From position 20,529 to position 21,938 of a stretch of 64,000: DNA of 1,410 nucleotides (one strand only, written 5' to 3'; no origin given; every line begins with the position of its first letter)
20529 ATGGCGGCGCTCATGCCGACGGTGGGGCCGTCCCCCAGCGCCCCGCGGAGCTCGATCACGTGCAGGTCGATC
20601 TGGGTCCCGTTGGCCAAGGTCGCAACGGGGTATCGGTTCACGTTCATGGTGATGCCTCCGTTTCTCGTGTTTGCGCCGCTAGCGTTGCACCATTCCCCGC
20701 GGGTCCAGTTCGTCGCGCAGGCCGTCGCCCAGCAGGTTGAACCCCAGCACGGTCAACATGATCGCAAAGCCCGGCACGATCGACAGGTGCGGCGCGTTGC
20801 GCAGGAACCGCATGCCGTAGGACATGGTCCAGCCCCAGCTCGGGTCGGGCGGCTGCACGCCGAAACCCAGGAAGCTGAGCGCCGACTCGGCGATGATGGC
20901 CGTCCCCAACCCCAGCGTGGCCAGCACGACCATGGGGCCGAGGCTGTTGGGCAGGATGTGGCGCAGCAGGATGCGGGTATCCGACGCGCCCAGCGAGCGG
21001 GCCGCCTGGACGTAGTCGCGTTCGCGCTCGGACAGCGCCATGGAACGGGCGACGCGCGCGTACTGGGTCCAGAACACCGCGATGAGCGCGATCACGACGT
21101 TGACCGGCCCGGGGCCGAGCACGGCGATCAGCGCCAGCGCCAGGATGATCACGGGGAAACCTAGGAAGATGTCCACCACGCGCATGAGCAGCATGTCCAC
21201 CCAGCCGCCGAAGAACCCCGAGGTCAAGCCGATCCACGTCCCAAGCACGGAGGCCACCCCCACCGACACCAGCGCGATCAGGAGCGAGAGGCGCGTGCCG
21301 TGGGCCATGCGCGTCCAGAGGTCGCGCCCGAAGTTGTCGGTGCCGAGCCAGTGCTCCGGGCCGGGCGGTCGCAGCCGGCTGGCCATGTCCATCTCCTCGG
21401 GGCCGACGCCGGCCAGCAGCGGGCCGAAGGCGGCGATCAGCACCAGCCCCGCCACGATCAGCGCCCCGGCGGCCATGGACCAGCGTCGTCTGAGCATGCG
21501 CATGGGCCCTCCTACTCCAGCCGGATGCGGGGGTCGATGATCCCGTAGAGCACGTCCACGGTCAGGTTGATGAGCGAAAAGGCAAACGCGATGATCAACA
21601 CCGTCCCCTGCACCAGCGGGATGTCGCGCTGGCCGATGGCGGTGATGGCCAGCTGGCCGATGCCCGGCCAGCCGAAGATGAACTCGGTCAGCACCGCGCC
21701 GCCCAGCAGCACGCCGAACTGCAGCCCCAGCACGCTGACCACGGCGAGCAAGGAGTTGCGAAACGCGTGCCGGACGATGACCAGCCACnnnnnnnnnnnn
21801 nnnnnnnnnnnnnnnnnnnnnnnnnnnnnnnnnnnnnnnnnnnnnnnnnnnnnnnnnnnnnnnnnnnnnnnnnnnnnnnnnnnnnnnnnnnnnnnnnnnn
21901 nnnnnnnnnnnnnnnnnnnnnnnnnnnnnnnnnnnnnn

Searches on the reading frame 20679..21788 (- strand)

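Call 15: search_protein_families(library=pfam, proteins=[window:20679-21788:-])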
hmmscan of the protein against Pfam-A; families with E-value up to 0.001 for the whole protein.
window:20679-21788:- (369 aa): 2 families
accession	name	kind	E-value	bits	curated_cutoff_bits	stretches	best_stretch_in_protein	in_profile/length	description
PF00528.27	BPD_transp_1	-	3.3e-34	118.6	26.4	1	183-364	1-181/184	Binding-protein-dependent transport system inner membrane component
PF12911.12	OppC_N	-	3.8e-05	23.9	23.9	1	97-142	8-53/53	N-terminal TM domain of oligopeptide transport permease C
